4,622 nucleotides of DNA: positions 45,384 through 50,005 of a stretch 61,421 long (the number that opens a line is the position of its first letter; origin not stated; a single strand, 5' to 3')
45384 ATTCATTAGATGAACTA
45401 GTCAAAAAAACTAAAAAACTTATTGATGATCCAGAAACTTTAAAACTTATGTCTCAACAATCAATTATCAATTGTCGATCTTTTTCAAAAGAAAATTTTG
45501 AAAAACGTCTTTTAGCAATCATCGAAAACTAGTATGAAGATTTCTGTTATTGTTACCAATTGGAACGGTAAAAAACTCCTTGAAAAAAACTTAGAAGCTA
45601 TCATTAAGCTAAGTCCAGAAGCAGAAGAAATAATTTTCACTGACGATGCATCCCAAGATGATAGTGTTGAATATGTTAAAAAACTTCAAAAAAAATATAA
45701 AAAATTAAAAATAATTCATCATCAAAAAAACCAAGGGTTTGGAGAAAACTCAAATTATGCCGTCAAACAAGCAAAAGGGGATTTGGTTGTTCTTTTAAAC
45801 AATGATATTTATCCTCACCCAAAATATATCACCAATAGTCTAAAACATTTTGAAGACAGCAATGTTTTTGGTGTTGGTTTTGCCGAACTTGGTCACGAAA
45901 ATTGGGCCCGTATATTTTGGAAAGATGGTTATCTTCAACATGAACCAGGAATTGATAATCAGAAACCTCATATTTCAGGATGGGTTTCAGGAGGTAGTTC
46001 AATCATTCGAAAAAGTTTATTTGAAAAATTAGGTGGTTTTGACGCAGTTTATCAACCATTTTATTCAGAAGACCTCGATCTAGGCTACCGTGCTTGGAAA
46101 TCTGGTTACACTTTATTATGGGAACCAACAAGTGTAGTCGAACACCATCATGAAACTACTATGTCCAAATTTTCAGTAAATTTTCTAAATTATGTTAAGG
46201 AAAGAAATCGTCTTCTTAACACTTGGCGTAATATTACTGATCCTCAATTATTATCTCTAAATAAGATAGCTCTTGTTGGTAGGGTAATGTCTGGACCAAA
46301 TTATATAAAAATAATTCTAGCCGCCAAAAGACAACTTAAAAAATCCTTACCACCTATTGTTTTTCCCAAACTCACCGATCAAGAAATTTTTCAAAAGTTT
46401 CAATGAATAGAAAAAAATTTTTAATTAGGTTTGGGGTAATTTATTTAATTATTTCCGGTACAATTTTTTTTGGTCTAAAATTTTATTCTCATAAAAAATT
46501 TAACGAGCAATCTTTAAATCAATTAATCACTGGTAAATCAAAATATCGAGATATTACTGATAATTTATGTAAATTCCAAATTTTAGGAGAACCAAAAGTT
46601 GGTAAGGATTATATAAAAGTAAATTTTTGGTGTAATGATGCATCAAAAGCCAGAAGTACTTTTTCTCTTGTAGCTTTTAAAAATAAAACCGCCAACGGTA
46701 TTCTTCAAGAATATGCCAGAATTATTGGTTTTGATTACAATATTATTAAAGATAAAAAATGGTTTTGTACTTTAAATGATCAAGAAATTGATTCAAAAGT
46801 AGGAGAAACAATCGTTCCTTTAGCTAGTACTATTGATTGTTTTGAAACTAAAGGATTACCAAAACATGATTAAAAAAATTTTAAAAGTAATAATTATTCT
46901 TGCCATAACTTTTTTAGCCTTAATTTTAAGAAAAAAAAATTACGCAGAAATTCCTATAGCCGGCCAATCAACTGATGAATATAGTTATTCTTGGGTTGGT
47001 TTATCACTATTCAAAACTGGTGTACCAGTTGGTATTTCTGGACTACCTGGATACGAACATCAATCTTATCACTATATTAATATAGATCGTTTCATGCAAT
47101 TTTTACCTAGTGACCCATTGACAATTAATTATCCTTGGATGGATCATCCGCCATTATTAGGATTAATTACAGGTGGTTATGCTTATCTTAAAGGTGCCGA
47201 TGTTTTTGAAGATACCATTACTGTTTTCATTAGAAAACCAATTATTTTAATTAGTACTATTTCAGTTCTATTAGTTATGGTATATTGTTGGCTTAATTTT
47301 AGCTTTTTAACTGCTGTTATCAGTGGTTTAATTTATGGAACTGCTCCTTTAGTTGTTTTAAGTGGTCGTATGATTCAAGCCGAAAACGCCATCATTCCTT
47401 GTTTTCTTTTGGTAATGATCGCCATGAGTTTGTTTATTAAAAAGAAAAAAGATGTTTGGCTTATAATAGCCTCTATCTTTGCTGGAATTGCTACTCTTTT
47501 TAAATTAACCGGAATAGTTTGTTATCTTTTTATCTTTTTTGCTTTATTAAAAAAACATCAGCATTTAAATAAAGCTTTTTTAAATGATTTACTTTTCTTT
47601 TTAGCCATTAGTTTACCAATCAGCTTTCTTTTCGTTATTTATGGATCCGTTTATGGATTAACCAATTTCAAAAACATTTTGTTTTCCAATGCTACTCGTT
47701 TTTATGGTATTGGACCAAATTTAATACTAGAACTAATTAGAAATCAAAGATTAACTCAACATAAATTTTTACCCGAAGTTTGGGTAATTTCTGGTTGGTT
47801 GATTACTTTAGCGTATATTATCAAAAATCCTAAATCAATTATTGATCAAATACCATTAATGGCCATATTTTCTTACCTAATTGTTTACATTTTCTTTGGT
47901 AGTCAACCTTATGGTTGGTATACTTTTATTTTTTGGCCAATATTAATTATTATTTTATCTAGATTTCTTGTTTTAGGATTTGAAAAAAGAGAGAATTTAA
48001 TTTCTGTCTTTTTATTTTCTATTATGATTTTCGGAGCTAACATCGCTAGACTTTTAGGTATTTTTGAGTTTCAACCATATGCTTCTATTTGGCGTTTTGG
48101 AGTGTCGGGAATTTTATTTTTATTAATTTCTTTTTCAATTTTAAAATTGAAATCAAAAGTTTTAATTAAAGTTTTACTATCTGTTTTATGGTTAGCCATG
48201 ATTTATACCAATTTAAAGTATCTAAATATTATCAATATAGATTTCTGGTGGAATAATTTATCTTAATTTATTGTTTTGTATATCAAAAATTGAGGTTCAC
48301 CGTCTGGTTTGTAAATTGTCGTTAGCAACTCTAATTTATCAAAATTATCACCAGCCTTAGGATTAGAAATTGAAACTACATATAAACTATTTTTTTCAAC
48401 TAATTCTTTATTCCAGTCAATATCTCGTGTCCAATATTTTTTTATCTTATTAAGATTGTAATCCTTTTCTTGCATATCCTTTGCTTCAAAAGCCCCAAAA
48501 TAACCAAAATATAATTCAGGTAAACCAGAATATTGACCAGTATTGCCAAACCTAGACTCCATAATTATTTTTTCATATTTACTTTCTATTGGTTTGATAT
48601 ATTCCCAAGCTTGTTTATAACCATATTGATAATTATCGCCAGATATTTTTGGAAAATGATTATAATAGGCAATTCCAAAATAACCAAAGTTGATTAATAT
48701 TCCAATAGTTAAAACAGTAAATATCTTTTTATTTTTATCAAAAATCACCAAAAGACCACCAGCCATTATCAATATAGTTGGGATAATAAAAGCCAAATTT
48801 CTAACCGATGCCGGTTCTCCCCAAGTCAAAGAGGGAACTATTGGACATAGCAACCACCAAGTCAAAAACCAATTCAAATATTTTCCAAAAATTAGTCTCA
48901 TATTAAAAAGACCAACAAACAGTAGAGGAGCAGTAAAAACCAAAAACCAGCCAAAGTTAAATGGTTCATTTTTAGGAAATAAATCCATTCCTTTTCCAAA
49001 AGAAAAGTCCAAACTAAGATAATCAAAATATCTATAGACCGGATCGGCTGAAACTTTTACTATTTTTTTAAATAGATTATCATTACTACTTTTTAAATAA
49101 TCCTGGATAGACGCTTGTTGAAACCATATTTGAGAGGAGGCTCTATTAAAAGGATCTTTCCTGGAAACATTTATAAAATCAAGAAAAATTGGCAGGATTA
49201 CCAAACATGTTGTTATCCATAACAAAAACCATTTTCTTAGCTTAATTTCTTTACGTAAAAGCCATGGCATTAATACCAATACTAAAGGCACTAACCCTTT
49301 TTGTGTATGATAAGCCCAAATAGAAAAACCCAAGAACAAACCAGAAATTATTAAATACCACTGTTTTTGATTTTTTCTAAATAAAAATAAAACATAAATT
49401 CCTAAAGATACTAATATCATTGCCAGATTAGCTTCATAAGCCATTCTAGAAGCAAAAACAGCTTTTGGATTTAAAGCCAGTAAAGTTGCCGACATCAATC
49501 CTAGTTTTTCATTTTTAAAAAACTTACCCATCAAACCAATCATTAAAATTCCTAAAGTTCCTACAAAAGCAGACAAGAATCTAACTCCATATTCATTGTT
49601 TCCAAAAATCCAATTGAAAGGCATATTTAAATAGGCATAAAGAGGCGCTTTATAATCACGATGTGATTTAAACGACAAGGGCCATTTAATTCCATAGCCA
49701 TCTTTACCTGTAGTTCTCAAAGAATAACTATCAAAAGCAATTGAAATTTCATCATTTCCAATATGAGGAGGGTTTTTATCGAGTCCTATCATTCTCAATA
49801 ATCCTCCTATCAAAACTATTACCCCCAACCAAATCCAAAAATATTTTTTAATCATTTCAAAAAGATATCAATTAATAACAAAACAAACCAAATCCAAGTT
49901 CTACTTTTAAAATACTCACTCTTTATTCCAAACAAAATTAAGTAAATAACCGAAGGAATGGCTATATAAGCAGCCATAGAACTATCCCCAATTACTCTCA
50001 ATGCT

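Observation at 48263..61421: Seven-copy array of one GT39/ArnT-like membrane glycosyltransferase subfamily, chained by ATGA junctions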

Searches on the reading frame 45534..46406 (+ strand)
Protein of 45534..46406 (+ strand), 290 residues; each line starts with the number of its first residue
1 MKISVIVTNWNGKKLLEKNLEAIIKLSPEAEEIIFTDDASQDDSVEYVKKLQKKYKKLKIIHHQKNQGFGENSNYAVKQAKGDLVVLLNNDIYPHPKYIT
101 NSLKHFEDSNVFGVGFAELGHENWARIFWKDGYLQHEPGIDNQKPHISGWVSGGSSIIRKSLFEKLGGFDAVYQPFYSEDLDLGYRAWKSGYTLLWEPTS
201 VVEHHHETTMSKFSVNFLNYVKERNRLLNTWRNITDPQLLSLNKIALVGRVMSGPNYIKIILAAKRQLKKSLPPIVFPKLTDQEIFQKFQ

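Call 6: search_protein_families(library=pfam, proteins=[window:45534-46406:+], max_evalue=0.01)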
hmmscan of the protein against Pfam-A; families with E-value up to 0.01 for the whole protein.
window:45534-46406:+ (290 aa): 6 families
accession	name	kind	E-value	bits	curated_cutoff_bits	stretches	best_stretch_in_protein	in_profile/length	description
PF00535.33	Glycos_transf_2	-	2.1e-27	96.6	23.3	1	4-166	1-167/168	Glycosyl transferase family 2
PF13641.12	Glyco_tranf_2_3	-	6.2e-18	66.1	27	1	3-226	3-226/230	Glycosyltransferase like family 2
PF10111.15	Glyco_tranf_2_2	-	3.2e-08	33.8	27.3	1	12-103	9-103/276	Glycosyltransferase like family 2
PF13506.12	Glyco_transf_21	-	1.9e-06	27.9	21.7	1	75-210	24-162/174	Glycosyl transferase family 21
PF13632.12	Glyco_trans_2_3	-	9e-06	26.1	27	1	150-213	72-132/198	Glycosyl transferase family group 2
PF02709.20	Glyco_transf_7C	-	0.0015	18.6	23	1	152-194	20-62/78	N-terminal domain of galactosyltransferase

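Call 56: search_protein_families(library=ncbifam, proteins=[window:45534-46406:+], max_evalue=1e-8)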
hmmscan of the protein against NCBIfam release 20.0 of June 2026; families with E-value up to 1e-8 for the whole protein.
window:45534-46406:+ (290 aa): 12 families
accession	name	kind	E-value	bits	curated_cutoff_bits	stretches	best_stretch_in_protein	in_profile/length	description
TIGR03965.1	mycofact_glyco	equivalog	4e-22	78.7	280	1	3-242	76-318/467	mycofactocin biosynthesis glycosyltransferase MftF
NF041875.1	EPS_EpsD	equivalog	4.7e-21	75.5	370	1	3-213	1-216/325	exopolysaccharide biosynthesis glycosyltransferase EpsD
TIGR03937.1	PgaC_IcaA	equivalog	6.8e-17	61.5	422.3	1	2-112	46-156/407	poly-beta-1,6-N-acetyl-D-glucosamine synthase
NF007482.0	PRK10073.1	equivalog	1.9e-14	53.4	423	1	2-91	7-95/334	glycosyltransferase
NF050050.1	ProtGlycPglI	equivalog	6.4e-14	52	500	1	2-92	3-94/306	GalNAc(5)-diNAcBac-PP-undecaprenol beta-1,3-glucosyltransferase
TIGR04283.1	glyco_like_mftF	equivalog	2.9e-13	49.9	182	1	3-191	1-173/221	TIGR04283 family arsenosugar biosynthesis glycosyltransferase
NF053739.1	GlytfEpsEBac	equivalog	7.7e-12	44.8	450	1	2-192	2-190/265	glycosyltransferase EpsE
NF047683.1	TeichurnBiosyTuaG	equivalog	1e-11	45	400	1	2-107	7-112/252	teichuronic acid biosynthesis protein TuaG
NF038302.1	EPS_HpsE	equivalog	2.7e-11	43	300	1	2-108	2-113/307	hormogonium polysaccharide biosynthesis glycosyltransferase HpsE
NF047588.1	GlcsyltransPgfSStrep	equivalog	3.9e-11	42.7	500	1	1-108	1-112/308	glycosyltransferase PgfS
NF038299.1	EPS_HpsN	equivalog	8.7e-11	41.3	425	1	2-113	2-113/317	hormogonium polysaccharide biosynthesis glycosyltransferase HpsN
TIGR01556.1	rhamnosyltran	subfamily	1.2e-09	37.8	200.55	1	21-205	12-201/281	rhamnosyltransferase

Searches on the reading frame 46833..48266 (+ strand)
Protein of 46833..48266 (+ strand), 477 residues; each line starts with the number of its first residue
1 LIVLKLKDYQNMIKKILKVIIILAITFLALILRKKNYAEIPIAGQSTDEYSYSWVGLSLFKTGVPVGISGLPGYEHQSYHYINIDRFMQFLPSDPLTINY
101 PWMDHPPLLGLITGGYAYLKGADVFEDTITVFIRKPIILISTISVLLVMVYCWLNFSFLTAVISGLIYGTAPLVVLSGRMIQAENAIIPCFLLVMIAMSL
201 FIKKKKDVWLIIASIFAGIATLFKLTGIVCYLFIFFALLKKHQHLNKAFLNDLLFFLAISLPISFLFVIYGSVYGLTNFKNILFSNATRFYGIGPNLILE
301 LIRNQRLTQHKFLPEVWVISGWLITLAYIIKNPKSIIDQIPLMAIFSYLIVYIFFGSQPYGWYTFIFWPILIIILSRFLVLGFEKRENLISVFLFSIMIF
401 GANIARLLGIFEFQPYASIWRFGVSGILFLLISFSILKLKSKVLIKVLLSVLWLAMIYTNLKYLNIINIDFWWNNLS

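Call 3: search_protein_families(library=pfam, proteins=[window:46833-48266:+], max_evalue=0.01)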
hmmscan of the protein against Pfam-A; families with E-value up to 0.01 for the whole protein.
window:46833-48266:+ (477 aa): 1 family
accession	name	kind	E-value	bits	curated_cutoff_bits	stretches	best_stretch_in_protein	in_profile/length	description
PF13231.12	PMT_2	-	3.1e-11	44.2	26.1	1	105-259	2-151/160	Dolichyl-phosphate-mannose-protein mannosyltransferase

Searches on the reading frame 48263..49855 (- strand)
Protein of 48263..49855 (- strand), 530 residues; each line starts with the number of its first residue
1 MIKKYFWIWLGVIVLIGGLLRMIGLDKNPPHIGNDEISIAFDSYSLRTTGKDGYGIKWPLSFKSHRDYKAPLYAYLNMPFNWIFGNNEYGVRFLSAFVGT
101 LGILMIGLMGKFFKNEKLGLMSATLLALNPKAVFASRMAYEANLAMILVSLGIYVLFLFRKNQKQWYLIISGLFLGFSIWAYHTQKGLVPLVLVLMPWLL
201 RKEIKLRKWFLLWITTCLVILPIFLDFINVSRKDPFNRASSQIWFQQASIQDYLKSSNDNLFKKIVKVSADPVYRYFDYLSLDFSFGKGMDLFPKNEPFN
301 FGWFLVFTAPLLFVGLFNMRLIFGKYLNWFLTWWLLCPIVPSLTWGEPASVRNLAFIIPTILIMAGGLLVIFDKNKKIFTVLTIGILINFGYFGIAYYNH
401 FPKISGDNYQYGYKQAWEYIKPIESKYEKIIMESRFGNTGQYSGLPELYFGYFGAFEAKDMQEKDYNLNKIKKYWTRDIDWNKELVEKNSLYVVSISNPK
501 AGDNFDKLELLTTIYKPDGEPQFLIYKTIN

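Call 3: search_protein_families(library=pfam, proteins=[window:48263-49855:-], max_evalue=0.01)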
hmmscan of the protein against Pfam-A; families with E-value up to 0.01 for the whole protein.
window:48263-49855:- (530 aa): 1 family
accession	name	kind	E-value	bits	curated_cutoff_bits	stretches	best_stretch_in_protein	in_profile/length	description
PF13231.12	PMT_2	-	7.3e-11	43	26.1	1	69-221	2-154/160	Dolichyl-phosphate-mannose-protein mannosyltransferase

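Call 24: search_protein_families(library=ncbifam, proteins=[window:48263-49855:-], max_evalue=0.01)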
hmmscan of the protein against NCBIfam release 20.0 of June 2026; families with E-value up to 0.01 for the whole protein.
window:48263-49855:- (530 aa): 2 families
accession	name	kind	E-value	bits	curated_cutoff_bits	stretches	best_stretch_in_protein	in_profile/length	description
TIGR03663.1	TIGR03663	subfamily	1.7e-10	40.5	126.25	1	10-176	4-157/435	flippase activity-associated protein Agl23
NF052499.1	MnslTaseMT1671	equivalog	0.00061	18.3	900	1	65-233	74-241/523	mannosyltransferase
